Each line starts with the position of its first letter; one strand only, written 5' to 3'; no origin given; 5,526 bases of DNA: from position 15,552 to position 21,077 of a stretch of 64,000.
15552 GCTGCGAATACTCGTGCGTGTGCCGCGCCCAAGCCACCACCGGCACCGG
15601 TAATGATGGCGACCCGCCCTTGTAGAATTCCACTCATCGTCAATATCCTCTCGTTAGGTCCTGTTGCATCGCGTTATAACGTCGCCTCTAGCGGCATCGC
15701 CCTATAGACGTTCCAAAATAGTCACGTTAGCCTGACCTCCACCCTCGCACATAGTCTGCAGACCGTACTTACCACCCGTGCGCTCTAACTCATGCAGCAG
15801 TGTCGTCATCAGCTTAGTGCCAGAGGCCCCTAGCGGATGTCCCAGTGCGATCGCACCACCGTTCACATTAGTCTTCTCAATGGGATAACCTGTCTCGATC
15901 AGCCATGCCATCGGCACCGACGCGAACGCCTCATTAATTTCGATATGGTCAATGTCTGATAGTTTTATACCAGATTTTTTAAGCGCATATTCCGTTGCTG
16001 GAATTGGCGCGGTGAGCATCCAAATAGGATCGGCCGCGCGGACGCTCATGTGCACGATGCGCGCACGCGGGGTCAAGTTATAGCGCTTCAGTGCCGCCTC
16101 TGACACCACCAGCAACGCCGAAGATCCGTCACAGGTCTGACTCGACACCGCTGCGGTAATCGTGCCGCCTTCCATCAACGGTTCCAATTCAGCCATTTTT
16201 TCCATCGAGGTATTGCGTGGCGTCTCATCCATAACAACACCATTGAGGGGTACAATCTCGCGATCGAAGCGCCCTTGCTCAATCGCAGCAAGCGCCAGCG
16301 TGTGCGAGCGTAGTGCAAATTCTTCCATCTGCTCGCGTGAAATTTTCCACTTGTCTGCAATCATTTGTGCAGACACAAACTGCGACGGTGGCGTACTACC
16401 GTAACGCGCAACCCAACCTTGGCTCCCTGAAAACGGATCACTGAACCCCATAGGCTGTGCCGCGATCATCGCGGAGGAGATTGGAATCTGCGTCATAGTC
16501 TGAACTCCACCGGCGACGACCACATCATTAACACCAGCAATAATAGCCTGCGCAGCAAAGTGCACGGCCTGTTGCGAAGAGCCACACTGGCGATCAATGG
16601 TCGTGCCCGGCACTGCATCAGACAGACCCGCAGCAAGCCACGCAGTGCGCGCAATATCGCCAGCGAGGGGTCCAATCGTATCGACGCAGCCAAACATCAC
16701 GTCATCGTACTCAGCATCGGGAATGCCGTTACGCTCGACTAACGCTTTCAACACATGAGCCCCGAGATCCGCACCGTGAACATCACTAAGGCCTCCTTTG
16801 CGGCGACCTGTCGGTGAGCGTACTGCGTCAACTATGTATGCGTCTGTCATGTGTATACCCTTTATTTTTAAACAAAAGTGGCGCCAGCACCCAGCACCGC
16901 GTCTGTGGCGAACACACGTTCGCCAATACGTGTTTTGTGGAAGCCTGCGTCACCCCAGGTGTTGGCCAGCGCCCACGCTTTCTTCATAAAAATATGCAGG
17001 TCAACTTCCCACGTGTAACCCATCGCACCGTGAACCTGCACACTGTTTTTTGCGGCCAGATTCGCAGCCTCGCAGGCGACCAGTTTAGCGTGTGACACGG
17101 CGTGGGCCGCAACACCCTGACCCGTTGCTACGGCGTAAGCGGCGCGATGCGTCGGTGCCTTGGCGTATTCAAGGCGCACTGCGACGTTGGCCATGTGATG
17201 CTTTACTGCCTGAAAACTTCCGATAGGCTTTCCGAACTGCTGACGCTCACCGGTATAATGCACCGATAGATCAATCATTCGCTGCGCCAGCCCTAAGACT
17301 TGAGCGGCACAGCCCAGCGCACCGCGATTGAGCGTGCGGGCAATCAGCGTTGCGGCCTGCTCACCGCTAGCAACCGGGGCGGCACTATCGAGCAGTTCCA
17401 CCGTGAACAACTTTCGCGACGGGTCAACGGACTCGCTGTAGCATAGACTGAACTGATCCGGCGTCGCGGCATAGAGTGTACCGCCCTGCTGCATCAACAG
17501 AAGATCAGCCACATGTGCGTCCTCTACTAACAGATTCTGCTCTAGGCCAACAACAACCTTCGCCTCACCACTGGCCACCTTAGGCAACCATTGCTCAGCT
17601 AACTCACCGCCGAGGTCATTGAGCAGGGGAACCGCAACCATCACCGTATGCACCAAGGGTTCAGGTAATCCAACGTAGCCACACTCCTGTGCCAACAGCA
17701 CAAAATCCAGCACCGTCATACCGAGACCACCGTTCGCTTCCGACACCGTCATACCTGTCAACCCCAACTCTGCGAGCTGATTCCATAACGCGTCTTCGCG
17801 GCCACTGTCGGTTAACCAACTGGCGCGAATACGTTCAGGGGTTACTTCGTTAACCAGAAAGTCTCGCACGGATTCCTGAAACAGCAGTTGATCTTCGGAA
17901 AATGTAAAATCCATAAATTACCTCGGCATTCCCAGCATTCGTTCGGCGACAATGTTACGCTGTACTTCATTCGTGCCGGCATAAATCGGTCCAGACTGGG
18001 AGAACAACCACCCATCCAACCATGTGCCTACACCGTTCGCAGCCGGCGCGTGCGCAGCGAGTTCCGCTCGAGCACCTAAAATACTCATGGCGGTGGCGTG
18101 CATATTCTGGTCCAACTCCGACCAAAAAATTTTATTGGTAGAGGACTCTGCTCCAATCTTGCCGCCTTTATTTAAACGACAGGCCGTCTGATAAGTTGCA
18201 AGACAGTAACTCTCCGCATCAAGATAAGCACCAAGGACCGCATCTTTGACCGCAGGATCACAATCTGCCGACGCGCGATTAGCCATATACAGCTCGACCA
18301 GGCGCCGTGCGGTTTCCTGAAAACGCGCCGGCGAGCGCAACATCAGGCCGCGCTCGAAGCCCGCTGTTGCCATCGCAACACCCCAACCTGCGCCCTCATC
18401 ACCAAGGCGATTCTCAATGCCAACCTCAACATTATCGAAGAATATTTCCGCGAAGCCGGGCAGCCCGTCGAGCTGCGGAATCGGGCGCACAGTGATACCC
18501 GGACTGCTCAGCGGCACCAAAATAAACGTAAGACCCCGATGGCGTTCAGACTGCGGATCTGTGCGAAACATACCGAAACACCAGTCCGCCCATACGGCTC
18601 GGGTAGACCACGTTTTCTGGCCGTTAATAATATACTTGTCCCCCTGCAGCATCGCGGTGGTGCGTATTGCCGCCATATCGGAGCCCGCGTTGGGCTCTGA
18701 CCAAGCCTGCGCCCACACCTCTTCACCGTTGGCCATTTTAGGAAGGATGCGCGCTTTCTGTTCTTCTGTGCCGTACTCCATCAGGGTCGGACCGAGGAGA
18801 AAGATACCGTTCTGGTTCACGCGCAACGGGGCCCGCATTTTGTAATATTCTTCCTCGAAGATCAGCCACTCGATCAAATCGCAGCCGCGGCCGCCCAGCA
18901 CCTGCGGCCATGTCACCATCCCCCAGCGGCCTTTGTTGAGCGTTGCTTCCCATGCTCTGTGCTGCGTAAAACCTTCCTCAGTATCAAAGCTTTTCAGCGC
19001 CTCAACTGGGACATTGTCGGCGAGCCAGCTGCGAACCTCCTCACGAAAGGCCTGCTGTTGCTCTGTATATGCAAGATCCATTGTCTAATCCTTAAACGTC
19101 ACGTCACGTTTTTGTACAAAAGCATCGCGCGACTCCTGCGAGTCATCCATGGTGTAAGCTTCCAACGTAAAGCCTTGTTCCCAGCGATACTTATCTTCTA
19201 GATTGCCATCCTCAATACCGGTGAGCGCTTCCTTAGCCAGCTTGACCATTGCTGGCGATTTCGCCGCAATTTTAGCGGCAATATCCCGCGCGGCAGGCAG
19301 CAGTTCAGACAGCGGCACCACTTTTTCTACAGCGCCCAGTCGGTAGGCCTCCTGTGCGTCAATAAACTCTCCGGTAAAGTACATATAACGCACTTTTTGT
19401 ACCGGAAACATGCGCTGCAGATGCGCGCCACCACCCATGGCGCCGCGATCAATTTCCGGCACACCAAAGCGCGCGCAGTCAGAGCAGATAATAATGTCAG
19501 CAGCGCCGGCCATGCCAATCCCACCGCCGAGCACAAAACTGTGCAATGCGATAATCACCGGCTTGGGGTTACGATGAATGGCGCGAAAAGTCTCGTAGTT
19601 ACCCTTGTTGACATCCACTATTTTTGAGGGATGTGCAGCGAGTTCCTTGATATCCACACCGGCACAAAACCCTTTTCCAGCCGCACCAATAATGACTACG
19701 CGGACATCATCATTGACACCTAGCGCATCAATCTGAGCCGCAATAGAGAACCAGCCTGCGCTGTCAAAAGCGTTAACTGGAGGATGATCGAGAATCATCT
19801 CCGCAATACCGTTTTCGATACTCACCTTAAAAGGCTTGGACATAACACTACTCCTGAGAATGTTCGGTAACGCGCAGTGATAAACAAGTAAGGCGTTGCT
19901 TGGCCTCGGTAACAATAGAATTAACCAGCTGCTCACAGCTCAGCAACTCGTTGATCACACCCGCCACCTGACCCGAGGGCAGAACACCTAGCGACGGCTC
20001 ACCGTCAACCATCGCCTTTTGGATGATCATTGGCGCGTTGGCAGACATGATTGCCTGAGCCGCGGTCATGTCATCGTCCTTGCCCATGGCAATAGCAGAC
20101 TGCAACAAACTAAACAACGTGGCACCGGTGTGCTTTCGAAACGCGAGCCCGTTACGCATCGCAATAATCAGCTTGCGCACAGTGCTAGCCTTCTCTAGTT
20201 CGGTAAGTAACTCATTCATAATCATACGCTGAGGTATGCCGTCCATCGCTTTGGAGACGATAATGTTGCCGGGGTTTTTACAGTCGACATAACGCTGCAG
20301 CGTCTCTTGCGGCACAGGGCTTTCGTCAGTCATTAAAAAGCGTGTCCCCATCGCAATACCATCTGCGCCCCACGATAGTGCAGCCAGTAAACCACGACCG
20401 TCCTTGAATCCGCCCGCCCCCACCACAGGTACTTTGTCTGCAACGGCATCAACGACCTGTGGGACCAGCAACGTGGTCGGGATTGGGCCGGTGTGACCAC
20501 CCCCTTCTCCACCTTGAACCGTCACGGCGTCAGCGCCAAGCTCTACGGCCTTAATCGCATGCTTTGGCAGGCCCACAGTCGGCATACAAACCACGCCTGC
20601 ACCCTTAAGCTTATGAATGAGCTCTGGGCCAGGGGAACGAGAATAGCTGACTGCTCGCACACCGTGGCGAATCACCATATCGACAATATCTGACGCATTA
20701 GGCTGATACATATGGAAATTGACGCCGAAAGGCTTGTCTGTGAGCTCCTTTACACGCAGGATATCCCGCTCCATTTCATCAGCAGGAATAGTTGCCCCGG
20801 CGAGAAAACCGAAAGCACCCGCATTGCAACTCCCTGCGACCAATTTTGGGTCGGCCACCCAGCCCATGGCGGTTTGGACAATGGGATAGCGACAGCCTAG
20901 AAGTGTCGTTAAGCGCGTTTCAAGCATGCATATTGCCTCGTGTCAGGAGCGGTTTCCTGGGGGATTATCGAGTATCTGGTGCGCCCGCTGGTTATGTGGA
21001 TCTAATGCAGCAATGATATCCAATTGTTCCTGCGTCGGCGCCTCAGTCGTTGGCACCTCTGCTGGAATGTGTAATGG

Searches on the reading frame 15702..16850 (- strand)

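Call 25: search_protein_families(library=ncbifam, proteins=[window:15702-16850:-], max_evalue=1e-10)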
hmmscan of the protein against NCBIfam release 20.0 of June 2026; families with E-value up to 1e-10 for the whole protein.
window:15702-16850:- (382 aa): 32 families (the best 25 are shown)
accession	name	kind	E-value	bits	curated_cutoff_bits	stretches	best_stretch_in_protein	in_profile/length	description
NF005865.0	PRK07801.1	equivalog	5.5e-205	680.9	591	1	1-382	1-382/382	acetyl-CoA C-acetyltransferase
NF005077.0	PRK06504.1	subfamily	2.1e-146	488.1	590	1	1-382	1-390/390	acetyl-CoA C-acetyltransferase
TIGR01930.1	AcCoA-C-Actrans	subfamily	6e-118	394.1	240.55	1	6-380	1-385/385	acetyl-CoA C-acyltransferase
NF005889.0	PRK07850.1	equivalog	3.3e-107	358.9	515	1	1-382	1-387/387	steroid 3-ketoacyl-CoA thiolase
NF006090.0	PRK08242.1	equivalog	7.8e-96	321.6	514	2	232-382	252-402/402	acetyl-CoA C-acetyltransferase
NF006551.0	PRK09050.1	subfamily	7.8e-93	311.7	605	1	1-382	1-401/401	3-oxoadipyl-CoA thiolase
NF006510.0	PRK08947.1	equivalog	1.1e-91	307.6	519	1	1-382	1-387/387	acetyl-CoA C-acyltransferase FadA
TIGR02430.1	pcaF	equivalog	4.6e-90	302.5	597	1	3-382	2-400/400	3-oxoadipyl-CoA thiolase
NF006553.0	PRK09052.1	equivalog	1.3e-89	301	567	2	205-382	220-399/399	acetyl-CoA C-acyltransferase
NF004853.0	PRK06205.1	subfamily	5.2e-88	295.8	551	1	1-381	1-402/404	acetyl-CoA C-acetyltransferase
NF004682.0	PRK06025.1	subfamily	2.8e-86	290.3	568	2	233-382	268-417/417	acetyl-CoA C-acetyltransferase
TIGR02445.1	fadA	equivalog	1.1e-83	281.4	591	1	5-381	3-384/385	acetyl-CoA C-acyltransferase FadA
NF006552.0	PRK09051.1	subfamily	4.9e-83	279.6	565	1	2-382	4-395/395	beta-ketothiolase BktB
NF005033.0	PRK06445.1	equivalog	5.8e-80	269.3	511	1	2-381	3-394/395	acetyl-CoA C-acetyltransferase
NF005890.0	PRK07851.1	equivalog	6.7e-79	265.7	580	1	1-382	1-405/406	acetyl-CoA C-acetyltransferase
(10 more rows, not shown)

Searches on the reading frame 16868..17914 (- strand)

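Call 25: search_protein_families(library=ncbifam, proteins=[window:16868-17914:-], max_evalue=1e-10)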
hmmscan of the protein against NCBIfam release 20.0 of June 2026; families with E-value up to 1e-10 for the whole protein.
window:16868-17914:- (348 aa): 11 families
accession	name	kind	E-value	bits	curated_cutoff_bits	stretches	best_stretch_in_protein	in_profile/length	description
NF050027.1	acylCoADhIpdE2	equivalog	1.1e-44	153.2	450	1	9-323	3-299/311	acyl-CoA dehydrogenase IpdE2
NF042972.1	AcrlCoAredClosAcrC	equivalog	1.2e-32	113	640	1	193-313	236-355/378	acryloyl-CoA reductase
TIGR03203.1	pimD_small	equivalog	6.4e-30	104.5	652.7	1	174-331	215-373/378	pimeloyl-CoA dehydrogenase small subunit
NF053553.1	prodigi_MBC_PigA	equivalog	1.3e-25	90.3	500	1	203-306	249-351/381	prodigiosin MBC biosynthesis dehydrogenase PigA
NF045552.1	GlutCoADH_Des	equivalog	1.8e-24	86.7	470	1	187-314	232-359/387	glutaryl-CoA dehydrogenase Acd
NF042439.1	SulpropCoADesulf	equivalog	1.2e-23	83.5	600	1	193-336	229-372/379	3-sulfinopropanoyl-CoA desulfinase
NF008997.0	PRK12341.1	equivalog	3.6e-23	82.2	537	1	200-308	243-350/382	acyl-CoA dehydrogenase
NF045652.1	ProlPCPDhRedW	equivalog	1.7e-21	76.5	650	1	203-300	244-340/376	L-prolyl-[peptidyl-carrier protein] dehydrogenase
NF058590.1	AcCoDHFadEBacil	equivalog_domain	5.5e-19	68.1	600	0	194-303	252-379/586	acyl-CoA dehydrogenase FadE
TIGR03207.1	cyc_hxne_CoA_dh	equivalog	3.7e-14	52.3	575.35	0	204-314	243-351/372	cyclohexanecarboxyl-CoA dehydrogenase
NF002885.1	PRK03354.1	equivalog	1.5e-11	44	540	0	210-305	250-344/378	crotonobetainyl-CoA dehydrogenase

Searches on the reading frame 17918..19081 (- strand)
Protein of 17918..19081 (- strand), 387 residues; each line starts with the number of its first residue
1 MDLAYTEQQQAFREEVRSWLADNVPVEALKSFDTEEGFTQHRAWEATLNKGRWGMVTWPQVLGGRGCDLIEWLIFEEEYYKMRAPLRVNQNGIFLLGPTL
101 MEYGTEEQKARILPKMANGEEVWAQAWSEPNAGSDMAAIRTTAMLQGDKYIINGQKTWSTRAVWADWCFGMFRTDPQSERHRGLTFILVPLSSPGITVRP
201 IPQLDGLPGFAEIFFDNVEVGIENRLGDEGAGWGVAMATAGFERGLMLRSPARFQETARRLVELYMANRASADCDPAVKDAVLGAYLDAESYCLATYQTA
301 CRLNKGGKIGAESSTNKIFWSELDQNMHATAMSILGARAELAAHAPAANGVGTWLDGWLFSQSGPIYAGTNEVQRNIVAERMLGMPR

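Call 4: search_protein_families(library=pfam, proteins=[window:17918-19081:-])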
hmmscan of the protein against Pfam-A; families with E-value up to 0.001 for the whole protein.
window:17918-19081:- (387 aa): 3 families
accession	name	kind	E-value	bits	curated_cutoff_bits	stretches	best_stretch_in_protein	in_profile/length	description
PF02770.24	Acyl-CoA_dh_M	-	1.1e-23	83.6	33.3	1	124-218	1-97/97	Acyl-CoA dehydrogenase, middle domain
PF02771.21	Acyl-CoA_dh_N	-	5.7e-18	65.8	22.9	1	6-120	1-113/113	Acyl-CoA dehydrogenase, N-terminal domain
PF00441.29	Acyl-CoA_dh_1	-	1.4e-15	58.2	22.4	1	230-383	1-150/150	Acyl-CoA dehydrogenase, C-terminal domain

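Call 25: search_protein_families(library=ncbifam, proteins=[window:17918-19081:-], max_evalue=1e-10)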
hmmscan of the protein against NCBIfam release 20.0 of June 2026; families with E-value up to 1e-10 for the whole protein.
window:17918-19081:- (387 aa): 14 families
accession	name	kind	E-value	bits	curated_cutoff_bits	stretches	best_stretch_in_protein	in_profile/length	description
TIGR03204.1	pimC_large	equivalog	1.1e-71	241.9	623.85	1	2-385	1-395/395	pimeloyl-CoA dehydrogenase large subunit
NF008997.0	PRK12341.1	equivalog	3.4e-34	118.5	537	1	1-258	1-256/382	acyl-CoA dehydrogenase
NF042972.1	AcrlCoAredClosAcrC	equivalog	8.3e-34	116.9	640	1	1-239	1-237/378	acryloyl-CoA reductase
NF045652.1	ProlPCPDhRedW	equivalog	4.1e-32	111.4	650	1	98-383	93-373/376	L-prolyl-[peptidyl-carrier protein] dehydrogenase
NF053553.1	prodigi_MBC_PigA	equivalog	1.1e-28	100.4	500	1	1-382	1-379/381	prodigiosin MBC biosynthesis dehydrogenase PigA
NF045552.1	GlutCoADH_Des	equivalog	4.2e-28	98.6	470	1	1-239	1-239/387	glutaryl-CoA dehydrogenase Acd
NF043006.1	CyhCrbnylCoADH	equivalog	7e-25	87.8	650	1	100-379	97-372/380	cyclohexane-1-carbonyl-CoA dehydrogenase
TIGR03207.1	cyc_hxne_CoA_dh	equivalog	2.3e-22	79.3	575.35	1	59-247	52-241/372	cyclohexanecarboxyl-CoA dehydrogenase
NF002885.1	PRK03354.1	equivalog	7.3e-21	74.6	540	1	1-244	1-239/378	crotonobetainyl-CoA dehydrogenase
NF058590.1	AcCoDHFadEBacil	equivalog_domain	1e-19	70.5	600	1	59-237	73-250/586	acyl-CoA dehydrogenase FadE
NF042439.1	SulpropCoADesulf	equivalog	2.3e-19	69.4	600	1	33-224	20-212/379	3-sulfinopropanoyl-CoA desulfinase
TIGR03203.1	pimD_small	equivalog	1.6e-17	63.7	652.7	1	3-230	2-226/378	pimeloyl-CoA dehydrogenase small subunit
NF052270.1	Staph_DH_FadE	equivalog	1.4e-13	50.3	600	1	99-227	116-243/400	acyl-CoA dehydrogenase FadE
NF007000.1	PRK09463.1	subfamily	2.1e-13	49.5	600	1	97-339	131-397/726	acyl-CoA dehydrogenase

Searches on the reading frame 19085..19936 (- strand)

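Call 4: search_protein_families(library=pfam, proteins=[window:19085-19936:-])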
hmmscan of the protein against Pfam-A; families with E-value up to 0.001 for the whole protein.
window:19085-19936:- (283 aa): 2 families
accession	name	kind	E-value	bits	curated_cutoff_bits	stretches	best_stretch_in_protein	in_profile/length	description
PF00378.25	ECH_1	-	2.7e-44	151.8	27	1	40-283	2-250/251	Enoyl-CoA hydratase/isomerase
PF16113.10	ECH_2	-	5.2e-25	89.1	27.2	1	54-211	12-176/335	Enoyl-CoA hydratase/isomerase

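Call 25: search_protein_families(library=ncbifam, proteins=[window:19085-19936:-], max_evalue=1e-10)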
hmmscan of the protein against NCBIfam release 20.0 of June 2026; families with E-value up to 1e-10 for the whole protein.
window:19085-19936:- (283 aa): 66 families (the best 25 are shown)
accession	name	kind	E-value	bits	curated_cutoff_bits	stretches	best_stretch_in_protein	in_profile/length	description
NF005925.0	PRK07938.1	equivalog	7.3e-109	362.9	260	1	39-280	7-250/252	enoyl-CoA hydratase family protein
NF005073.0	PRK06495.1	subfamily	8.4e-69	231.7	296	1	35-282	5-255/257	enoyl-CoA hydratase/isomerase family protein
NF051848.1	EnCoAHydtEchA19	equivalog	5.6e-43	147.3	400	1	55-282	22-256/258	enoyl-CoA hydratase EchA19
NF005803.0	PRK07658.1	equivalog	1.9e-42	145.4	313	1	35-283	3-256/257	enoyl-CoA hydratase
NF004475.0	PRK05809.1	subfamily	4.6e-42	144.3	394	1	38-282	8-258/260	short-chain-enoyl-CoA hydratase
NF004517.0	PRK05862.1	equivalog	2e-40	138.9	396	1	45-282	15-255/257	enoyl-CoA hydratase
NF006008.0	PRK08139.1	equivalog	5.7e-40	137.5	313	1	37-282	14-264/266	enoyl-CoA hydratase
NF007239.0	PRK09674.1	equivalog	5.9e-39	134.1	371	1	41-282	11-255/257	2,3-dehydroadipyl-CoA hydratase PaaF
NF006007.0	PRK08138.1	subfamily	9.7e-39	133.3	355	1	41-282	15-259/261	enoyl-CoA hydratase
NF006100.0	PRK08252.1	subfamily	1.1e-37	130.1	282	1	38-279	7-249/254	crotonase/enoyl-CoA hydratase family protein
NF002936.2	PRK03580.1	equivalog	1.1e-37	129.8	500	1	32-282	1-259/261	crotonobetainyl-CoA hydratase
NF004840.0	PRK06190.1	equivalog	5.5e-37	127.8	253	1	41-268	11-246/260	enoyl-CoA hydratase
NF004794.0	PRK06142.1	equivalog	4.7e-35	121.6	308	1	35-283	7-272/273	crotonase/enoyl-CoA hydratase family protein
NF006566.0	PRK09076.1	subfamily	1.3e-34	120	286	1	35-282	6-258/260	enoyl-CoA hydratase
NF005802.0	PRK07657.1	equivalog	8.4e-34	117.3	363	1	42-282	12-258/260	enoyl-CoA hydratase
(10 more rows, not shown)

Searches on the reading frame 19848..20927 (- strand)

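Call 4: search_protein_families(library=pfam, proteins=[window:19848-20927:-])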
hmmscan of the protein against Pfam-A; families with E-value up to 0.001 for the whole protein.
window:19848-20927:- (359 aa): 3 families
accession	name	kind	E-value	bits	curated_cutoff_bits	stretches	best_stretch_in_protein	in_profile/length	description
PF03060.21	NMO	-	1.1e-67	229.2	28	1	4-340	2-330/331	Nitronate monooxygenase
PF00478.31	IMPDH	-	1.2e-07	31.5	25.6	1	123-207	158-249/345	IMP dehydrogenase / GMP reductase domain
PF01070.24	FMN_dh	-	1.6e-07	31.2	24.9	1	121-199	229-307/350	FMN-dependent dehydrogenase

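Call 25: search_protein_families(library=ncbifam, proteins=[window:19848-20927:-], max_evalue=1e-10)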
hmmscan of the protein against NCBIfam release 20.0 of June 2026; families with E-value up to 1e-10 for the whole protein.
window:19848-20927:- (359 aa): 1 family
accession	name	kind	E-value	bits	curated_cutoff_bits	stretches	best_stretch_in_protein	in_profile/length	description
TIGR03151.1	enACPred_II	equivalog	1.1e-64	218.6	453.1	1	4-346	2-304/307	enoyl-[acyl-carrier-protein] reductase FabK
